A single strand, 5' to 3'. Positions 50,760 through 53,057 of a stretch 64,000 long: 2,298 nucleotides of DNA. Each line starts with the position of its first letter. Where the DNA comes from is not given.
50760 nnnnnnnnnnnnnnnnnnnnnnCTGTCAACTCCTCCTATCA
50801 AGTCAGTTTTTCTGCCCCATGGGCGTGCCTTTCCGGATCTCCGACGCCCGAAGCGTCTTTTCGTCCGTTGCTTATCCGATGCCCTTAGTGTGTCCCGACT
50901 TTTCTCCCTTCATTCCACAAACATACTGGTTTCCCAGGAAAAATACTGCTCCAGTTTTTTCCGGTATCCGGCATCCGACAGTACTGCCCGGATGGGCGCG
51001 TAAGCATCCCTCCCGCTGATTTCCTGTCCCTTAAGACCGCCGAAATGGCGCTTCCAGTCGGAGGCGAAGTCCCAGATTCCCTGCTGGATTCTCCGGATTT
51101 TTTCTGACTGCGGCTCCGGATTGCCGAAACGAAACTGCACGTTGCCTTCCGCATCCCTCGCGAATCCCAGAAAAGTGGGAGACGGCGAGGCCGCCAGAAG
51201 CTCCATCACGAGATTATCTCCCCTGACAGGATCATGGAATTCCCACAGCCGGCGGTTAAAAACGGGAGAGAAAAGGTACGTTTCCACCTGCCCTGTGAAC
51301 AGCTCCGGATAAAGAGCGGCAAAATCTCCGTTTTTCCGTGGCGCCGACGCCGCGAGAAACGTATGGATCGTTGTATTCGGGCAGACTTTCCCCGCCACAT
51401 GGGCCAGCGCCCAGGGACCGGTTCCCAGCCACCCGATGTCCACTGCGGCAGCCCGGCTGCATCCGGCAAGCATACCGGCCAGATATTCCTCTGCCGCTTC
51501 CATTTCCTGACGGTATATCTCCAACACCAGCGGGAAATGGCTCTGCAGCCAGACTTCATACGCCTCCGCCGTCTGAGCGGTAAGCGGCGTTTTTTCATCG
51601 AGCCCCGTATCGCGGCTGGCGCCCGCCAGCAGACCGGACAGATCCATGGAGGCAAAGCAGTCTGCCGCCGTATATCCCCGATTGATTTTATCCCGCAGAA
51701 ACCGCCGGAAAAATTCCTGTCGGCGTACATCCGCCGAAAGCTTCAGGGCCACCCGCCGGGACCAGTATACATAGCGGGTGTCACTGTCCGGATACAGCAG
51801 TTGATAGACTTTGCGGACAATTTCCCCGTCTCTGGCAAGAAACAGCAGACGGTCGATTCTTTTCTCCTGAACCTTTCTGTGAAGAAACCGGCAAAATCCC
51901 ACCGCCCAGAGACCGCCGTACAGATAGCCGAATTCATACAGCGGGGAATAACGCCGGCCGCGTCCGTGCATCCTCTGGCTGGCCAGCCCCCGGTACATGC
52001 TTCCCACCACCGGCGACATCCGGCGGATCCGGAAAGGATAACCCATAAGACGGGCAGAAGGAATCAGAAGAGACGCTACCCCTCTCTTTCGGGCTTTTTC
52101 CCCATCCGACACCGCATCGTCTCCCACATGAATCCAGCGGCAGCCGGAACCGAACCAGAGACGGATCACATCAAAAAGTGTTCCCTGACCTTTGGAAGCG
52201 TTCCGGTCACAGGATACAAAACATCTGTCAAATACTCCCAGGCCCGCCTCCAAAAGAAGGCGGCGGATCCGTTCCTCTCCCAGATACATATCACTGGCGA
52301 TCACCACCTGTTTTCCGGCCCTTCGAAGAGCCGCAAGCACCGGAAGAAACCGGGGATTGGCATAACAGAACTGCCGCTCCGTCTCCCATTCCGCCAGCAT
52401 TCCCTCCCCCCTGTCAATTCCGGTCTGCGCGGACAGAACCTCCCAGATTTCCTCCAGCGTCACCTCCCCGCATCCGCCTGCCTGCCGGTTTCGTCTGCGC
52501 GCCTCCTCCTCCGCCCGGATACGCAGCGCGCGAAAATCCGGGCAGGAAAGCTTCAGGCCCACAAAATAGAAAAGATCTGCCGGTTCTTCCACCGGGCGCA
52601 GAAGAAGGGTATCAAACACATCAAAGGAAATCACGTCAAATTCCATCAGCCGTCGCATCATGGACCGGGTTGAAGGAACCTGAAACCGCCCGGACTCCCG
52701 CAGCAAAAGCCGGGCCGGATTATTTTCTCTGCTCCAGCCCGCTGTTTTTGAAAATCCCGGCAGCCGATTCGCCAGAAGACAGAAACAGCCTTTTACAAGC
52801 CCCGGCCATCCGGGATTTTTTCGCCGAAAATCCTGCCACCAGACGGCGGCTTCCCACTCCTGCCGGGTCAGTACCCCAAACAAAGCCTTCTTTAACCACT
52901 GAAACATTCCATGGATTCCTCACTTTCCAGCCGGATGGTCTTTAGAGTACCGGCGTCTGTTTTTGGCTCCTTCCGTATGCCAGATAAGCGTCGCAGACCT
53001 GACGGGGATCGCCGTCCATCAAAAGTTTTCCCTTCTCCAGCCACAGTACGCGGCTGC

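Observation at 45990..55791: Three paralogues of an uncharacterised about 430-aa module, two fused to HAD phosphatase-like domains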

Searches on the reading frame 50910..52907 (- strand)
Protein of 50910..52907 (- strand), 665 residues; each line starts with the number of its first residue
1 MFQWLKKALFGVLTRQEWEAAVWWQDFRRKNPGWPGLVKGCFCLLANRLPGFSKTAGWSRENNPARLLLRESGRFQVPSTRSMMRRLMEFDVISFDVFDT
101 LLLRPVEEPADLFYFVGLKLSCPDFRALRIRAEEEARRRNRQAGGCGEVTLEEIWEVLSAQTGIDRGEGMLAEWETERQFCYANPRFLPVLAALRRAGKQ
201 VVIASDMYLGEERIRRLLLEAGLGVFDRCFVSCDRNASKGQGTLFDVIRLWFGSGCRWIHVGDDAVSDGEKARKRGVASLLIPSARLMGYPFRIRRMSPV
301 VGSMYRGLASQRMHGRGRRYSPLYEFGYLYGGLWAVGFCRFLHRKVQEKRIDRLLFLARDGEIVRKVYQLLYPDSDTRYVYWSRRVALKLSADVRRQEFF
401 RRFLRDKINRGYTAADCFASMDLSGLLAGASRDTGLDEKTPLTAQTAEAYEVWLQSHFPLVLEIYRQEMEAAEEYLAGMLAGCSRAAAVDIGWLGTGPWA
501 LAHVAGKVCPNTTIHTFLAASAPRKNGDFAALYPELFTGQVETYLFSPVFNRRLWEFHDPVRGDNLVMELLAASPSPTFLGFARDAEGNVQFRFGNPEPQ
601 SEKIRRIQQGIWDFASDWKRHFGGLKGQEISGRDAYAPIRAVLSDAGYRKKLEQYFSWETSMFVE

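Call 4: search_protein_families(library=pfam, proteins=[window:50910-52907:-], max_evalue=0.1)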
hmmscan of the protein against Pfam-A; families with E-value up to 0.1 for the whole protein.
window:50910-52907:- (665 aa): 0 families

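Call 5: search_protein_families(library=ncbifam, proteins=[window:50910-52907:-], max_evalue=0.1)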
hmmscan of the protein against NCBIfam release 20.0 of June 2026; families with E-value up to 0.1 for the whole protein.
window:50910-52907:- (665 aa): 2 families
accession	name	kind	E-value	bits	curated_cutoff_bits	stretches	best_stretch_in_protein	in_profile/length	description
TIGR01549.1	HAD-SF-IA-v1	subfamily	1.4e-06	28.8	23.3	1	194-274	71-147/149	HAD-IA family hydrolase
TIGR02252.1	DREG-2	subfamily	2.7e-05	24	155.2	1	170-281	94-203/203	HAD hydrolase, REG-2-like, family IA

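Call 14: find_homologous_proteins(query=window:50910-52907:-, max_evalue=0.001)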
Query window:50910-52907:- (665 aa): 538 proteins with E <= 0.001 among 8000 candidates; the best 120 are listed.
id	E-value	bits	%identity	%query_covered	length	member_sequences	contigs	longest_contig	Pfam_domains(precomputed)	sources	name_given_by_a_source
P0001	0.0e+0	1534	99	100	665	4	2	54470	-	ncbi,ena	-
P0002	0.0e+0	1176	77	100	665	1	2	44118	PF00702.33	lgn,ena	-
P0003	0.0e+0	1051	70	99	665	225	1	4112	PF00702.33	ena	-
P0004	4.4e-293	992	65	100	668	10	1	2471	-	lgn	-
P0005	1.9e-292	990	66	100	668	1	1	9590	-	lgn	-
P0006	2.9e-206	705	54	91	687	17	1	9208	-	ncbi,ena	-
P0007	5.8e-194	664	64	75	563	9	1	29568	-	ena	-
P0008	6.3e-183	628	73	58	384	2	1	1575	-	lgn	-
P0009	1.3e-163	564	46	90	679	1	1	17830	-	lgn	-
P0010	2.8e-162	560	43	99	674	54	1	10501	PF00702.33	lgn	-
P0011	1.1e-153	531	44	89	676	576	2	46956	-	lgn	-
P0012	5.4e-153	529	46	88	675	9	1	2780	PF00702.33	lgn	-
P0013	1.3e-152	528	42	100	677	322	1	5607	-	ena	-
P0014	1.3e-151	524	46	90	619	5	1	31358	-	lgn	-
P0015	9.1e-151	522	43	90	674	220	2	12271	-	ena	-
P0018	8.9e-149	515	43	88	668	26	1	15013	PF00702.33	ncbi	-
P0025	2.6e-141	490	43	90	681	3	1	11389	PF00702.33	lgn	-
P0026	4.2e-141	490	38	97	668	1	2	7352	PF00702.33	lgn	-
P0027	6.0e-141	489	44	84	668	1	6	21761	PF00702.33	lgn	-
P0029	1.3e-140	488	38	97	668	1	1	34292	PF00702.33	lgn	-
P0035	1.9e-139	484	40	87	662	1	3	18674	PF00702.33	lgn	-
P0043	7.7e-138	479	42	86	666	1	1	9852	PF00702.33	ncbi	-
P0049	4.2e-137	477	41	92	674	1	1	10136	PF00702.33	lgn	-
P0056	5.7e-136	473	41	85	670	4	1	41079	PF00702.33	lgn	-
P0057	9.9e-136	472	43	90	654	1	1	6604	PF00702.33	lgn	-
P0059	1.6e-135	471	37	97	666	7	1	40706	PF00702.33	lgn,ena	-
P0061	2.3e-135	471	38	95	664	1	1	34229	PF00702.33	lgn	-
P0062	3.3e-135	470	41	85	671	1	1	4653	PF00702.33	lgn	-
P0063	4.4e-135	470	44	86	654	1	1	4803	PF00702.33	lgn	-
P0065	6.1e-135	469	42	88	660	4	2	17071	PF00702.33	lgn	-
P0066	7.7e-135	469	44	86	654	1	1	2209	PF00702.33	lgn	-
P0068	8.7e-135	469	43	90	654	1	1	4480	PF00702.33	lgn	-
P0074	3.0e-134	467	43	90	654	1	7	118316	PF00702.33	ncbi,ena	-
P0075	3.1e-134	467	43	90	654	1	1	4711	PF00702.33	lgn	-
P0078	3.8e-134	467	43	90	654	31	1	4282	PF00702.33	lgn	-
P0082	5.3e-134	466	42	84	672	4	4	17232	PF00702.33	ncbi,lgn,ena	-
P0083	5.4e-134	466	44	86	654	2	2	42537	PF00702.33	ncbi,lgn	-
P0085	6.8e-134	466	44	86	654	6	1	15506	PF00702.33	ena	-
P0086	7.2e-134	466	44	86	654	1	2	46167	PF00702.33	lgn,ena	-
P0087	7.4e-134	466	41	90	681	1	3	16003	PF00702.33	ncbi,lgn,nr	ncbi:MAG: hypothetical protein LIO75_03730 [Lachnospiraceae bacterium]|nr:hypothetical protein [Lach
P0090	1.1e-133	465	43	90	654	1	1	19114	PF00702.33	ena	-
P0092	1.5e-133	465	40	85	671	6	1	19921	PF00702.33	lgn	-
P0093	1.9e-133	464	38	86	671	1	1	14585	PF00702.33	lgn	-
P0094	1.9e-133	464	44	86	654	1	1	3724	PF00702.33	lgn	-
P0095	1.9e-133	464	44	85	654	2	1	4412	PF00702.33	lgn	-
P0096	1.9e-133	464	44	86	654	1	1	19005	PF00702.33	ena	-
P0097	2.2e-133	464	44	86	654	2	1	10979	PF00702.33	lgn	-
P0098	2.3e-133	464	44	86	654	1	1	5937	PF00702.33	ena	-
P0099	2.4e-133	464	40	86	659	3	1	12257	PF00702.33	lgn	-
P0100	2.4e-133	464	44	86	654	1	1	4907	PF00702.33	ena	-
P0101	2.8e-133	464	43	90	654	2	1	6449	PF00702.33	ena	-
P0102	2.8e-133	464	44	86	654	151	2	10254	PF00702.33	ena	-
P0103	3.1e-133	464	44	86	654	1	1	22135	PF00702.33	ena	-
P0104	3.1e-133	464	44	86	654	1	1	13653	PF00702.33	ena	-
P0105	3.2e-133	464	41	86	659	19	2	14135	PF00702.33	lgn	-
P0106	3.6e-133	463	44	85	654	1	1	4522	PF00702.33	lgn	-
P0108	3.8e-133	463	44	86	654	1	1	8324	PF00702.33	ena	-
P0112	6.8e-133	463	44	86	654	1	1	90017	PF00702.33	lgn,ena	-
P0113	7.2e-133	462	44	86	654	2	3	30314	PF00702.33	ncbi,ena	-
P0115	8.8e-133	462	37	97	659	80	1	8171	PF00702.33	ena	-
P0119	1.8e-132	461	44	86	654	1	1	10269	PF00702.33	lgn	-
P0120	1.9e-132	461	44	86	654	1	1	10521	PF00702.33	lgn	-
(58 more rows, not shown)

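Call 23: search_solved_structures(query=A1, max_evalue=1)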
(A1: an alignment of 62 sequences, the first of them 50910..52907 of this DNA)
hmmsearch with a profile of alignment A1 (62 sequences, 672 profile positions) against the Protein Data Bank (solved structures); distinct sequences matched with E-value up to 1: 31.
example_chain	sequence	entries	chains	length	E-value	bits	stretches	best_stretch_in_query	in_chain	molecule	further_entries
9h50_A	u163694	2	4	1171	2.2e-28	102.3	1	57-497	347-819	Bcs3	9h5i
8a0c_A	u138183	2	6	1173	2.2e-28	102.3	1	57-497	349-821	Bcs3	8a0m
7shg_A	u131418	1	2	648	2.6e-25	92.2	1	93-583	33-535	Ribofuranosyl transferase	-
2om6_A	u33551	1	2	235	8.2e-06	27.7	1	199-298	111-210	Probable phosphoserine phosphatase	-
3u26_A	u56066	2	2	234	0.0019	19.9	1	156-287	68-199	PF00702 domain protein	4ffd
6q7n_A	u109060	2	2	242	0.0021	19.8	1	156-287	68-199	BH32 | OE1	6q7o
9mhs_B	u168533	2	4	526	0.0028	19.3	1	187-289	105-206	Drimenol Synthase | Haloacid dehalogenase superfamily, subfamily IA, variant 3 with third motif having DD or E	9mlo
9m7d_A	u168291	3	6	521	0.003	19.2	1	187-289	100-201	Haloacid dehalogenase superfamily, subfamily IA, variant 3 with third motif having DD or E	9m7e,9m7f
3vay_A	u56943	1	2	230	0.013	17.1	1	252-290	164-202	HAD-superfamily hydrolase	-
6q7q_A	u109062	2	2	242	0.019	16.6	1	156-287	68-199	OE1.3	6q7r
6q7p_A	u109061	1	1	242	0.027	16.1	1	156-287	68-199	OE1.2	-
1x42_A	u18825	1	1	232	0.03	15.9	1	158-287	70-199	hypothetical protein PH0459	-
3ib6_A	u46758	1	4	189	0.039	15.6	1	196-291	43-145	Uncharacterized protein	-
6z1k_A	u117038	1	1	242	0.053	15.1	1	156-287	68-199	BH32.6 protein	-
7o1d_A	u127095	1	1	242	0.059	15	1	156-288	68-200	BH32.7 protein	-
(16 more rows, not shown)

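Call 29: search_solved_structures(query=A1, max_evalue=1e-10, show_alignments=3)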
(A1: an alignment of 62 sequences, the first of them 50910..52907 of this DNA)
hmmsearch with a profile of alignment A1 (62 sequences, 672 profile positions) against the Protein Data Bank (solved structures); distinct sequences matched with E-value up to 1e-10: 3.
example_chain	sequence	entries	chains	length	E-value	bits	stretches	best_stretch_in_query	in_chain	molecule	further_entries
9h50_A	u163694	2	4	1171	2.2e-28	102.3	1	57-497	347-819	Bcs3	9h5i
8a0c_A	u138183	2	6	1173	2.2e-28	102.3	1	57-497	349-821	Bcs3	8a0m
7shg_A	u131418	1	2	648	2.6e-25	92.2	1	93-583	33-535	Ribofuranosyl transferase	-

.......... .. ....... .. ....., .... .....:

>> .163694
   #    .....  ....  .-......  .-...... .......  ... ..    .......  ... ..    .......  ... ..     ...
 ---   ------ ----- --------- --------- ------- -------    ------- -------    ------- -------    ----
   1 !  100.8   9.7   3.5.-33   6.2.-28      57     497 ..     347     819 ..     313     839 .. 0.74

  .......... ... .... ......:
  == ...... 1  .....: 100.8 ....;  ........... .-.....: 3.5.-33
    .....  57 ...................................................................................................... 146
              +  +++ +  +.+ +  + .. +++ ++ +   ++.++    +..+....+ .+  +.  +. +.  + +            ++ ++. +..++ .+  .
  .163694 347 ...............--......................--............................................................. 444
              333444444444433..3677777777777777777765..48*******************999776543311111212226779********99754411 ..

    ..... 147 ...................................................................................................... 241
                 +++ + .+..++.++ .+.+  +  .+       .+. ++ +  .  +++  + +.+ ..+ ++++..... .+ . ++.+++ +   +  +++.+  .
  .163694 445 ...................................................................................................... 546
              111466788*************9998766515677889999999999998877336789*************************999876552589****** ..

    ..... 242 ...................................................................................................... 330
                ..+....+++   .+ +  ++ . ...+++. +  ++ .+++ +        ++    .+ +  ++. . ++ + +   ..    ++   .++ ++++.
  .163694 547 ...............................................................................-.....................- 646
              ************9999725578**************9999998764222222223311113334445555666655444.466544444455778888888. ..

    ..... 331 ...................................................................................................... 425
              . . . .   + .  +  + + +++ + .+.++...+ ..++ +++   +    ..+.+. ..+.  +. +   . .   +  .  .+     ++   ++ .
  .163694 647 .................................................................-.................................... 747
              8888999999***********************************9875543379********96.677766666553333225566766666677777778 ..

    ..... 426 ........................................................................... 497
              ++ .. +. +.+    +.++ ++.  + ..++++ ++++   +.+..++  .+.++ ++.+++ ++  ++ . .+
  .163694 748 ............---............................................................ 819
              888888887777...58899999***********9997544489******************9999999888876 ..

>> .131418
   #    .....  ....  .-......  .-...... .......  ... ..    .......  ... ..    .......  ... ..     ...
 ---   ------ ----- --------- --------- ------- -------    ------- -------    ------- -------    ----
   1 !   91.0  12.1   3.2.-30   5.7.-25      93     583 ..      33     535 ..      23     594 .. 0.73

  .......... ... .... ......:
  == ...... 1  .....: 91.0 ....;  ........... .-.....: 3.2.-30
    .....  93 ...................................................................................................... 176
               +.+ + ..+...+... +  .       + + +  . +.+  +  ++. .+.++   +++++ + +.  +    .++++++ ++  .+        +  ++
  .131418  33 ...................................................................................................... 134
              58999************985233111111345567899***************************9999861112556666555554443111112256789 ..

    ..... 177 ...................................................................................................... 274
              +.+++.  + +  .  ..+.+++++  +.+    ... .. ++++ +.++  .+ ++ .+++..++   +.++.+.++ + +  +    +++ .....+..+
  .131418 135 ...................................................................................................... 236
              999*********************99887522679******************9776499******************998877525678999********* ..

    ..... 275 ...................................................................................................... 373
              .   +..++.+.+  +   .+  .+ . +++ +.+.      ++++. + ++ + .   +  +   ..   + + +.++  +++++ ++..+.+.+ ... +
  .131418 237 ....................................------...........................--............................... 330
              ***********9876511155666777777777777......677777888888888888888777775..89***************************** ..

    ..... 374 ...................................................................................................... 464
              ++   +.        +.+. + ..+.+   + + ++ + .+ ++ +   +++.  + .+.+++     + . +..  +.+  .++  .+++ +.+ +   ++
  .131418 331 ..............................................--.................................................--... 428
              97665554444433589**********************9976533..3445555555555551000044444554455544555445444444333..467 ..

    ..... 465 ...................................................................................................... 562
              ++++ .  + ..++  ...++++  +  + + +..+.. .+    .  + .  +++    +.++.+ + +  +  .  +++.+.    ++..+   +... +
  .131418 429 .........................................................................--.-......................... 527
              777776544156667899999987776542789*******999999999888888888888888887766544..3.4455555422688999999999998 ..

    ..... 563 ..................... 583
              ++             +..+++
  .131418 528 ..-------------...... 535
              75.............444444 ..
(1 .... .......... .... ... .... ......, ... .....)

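Call 36: predict_structure(alignment_id=A1)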
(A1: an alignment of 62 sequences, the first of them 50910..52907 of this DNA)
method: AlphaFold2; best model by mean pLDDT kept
length: 665 residues; sequences in the alignment: 62
mean_pLDDT: 90.3   pTM: 0.89
mean pLDDT of the five models: 90.3, 89.2, 89.0, 88.6, 88.3
residues with pLDDT >= 90: 484; 70-90: 133; 50-70: 34; < 50: 14
segments of 3 or more residues with pLDDT < 50: 56-62, 660-665
pLDDT, mean of each block of 10 residues (from residue 1): 66 60 75 82 72 48 68 88 96 97 96 96 96 97 94 98 97 97 95 97 95 97 97 94 95 93 96 96 92 91 97 91 97 98 96 94 97 97 92 91 91 93 95 95 95 97 95 96 96 84 93 95 82 86 92 89 88 92 94 91 96 98 86 95 90 74 40
secondary structure, 60 per line:
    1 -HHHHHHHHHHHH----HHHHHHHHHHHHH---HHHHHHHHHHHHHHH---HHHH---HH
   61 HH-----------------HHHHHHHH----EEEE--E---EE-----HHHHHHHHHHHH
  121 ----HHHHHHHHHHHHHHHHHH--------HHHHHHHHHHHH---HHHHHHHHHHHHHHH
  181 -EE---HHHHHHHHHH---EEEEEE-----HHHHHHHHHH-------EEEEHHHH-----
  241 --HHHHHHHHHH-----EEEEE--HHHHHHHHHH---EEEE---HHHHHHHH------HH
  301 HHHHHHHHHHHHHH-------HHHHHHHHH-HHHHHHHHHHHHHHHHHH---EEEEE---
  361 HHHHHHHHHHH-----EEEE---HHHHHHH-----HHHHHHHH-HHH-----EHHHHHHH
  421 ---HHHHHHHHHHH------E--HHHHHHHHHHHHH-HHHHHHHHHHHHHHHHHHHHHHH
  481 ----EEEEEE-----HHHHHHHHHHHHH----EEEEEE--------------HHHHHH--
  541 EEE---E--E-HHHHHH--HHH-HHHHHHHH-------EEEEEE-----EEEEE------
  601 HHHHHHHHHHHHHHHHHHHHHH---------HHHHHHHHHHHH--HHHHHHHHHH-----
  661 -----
elements in order: H2-13 H18-30 H34-48 H52-55 H59-62 H80-87 E92-95 H109-120 H125-142 H151-162 H166-180 H187-196 E200-205 H211-220 E228-231 H232-235 H243-252 E258-262 H265-274 E278-281 H285-292 H299-314 H322-330 H332-349 E353-357 H361-371 E377-380 H384-390 H396-403 H414-420 H424-434 H444-456 H458-480 E485-490 H496-508 E513-518 H533-538 E541-543 H552-557 H564-571 E579-584 E590-594 H601-622 H632-643 H646-655

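Call 40: fold_search(model_id=the predicted structure, library=pdb)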
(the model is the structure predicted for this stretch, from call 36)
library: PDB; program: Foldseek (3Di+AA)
matches with E <= 10: 714; with E <= 0.001: 81
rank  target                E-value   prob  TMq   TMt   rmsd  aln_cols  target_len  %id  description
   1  8a0c_B                4.1e-21  1.00  0.58  0.37   6.3       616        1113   18  Capsular polysaccharide synthesis multienzyme in complex with CMP (released 2023-04-26)
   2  8a0m_A                3.0e-20  1.00  0.55  0.36   7.0       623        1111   18  Capsular polysaccharide synthesis multienzyme in complex with capsular polymer fragment (released 2023-04-26)
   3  8a0m_C                3.6e-20  1.00  0.56  0.36   6.9       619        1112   17  Capsular polysaccharide synthesis multienzyme in complex with capsular polymer fragment (released 2023-04-26)
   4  8a0c_A                4.2e-20  1.00  0.57  0.36   6.4       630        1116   16  Capsular polysaccharide synthesis multienzyme in complex with CMP (released 2023-04-26)
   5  8a0m_B                7.1e-20  1.00  0.57  0.41   6.5       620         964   17  Capsular polysaccharide synthesis multienzyme in complex with capsular polymer fragment (released 2023-04-26)
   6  7shg_B                1.8e-19  1.00  0.39  0.43  12.3       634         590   17  Polysaccharide ribofuranosyl transferase from Thermobacillus composti (released 2022-03-02)
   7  8a0m_D                3.3e-19  1.00  0.53  0.39   7.6       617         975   16  Capsular polysaccharide synthesis multienzyme in complex with capsular polymer fragment (released 2023-04-26)
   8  7shg_A                9.2e-19  1.00  0.37  0.41  12.1       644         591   17  Polysaccharide ribofuranosyl transferase from Thermobacillus composti (released 2022-03-02)
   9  5als                  7.7e-06  1.00  0.22  0.26  18.8       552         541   13  ligand complex structure of soluble epoxide hydrolase (released 2015-05-13)
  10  9eqd                  9.4e-06  1.00  0.24  0.59   5.7       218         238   16  Crystal structure of an engineered enzyme containing a genetically encoded thiourea, CT1.5 (released 2025-10-01)
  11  5ak6                  1.3e-05  1.00  0.22  0.26  18.7       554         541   13  ligand complex structure of soluble epoxide hydrolase (released 2015-05-13)
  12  8bp1                  1.5e-05  1.00  0.24  0.61   4.2       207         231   19  Crystal structure of BHMeHis1.0, an engineered enzyme for the Morita-Baylis-Hillman reaction (released 2024-02-28)
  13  8pno_A                2.2e-05  1.00  0.22  0.63   5.3       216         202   16  The MgF3(H2O) transition state analog complex of E. coli YihX (released 2024-07-10)
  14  5alv                  2.6e-05  1.00  0.22  0.26  18.8       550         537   13  ligand complex structure of soluble epoxide hydrolase (released 2015-05-13)
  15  5aki                  2.7e-05  1.00  0.22  0.26  18.9       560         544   12  ligand complex structure of soluble epoxide hydrolase (released 2015-05-13)
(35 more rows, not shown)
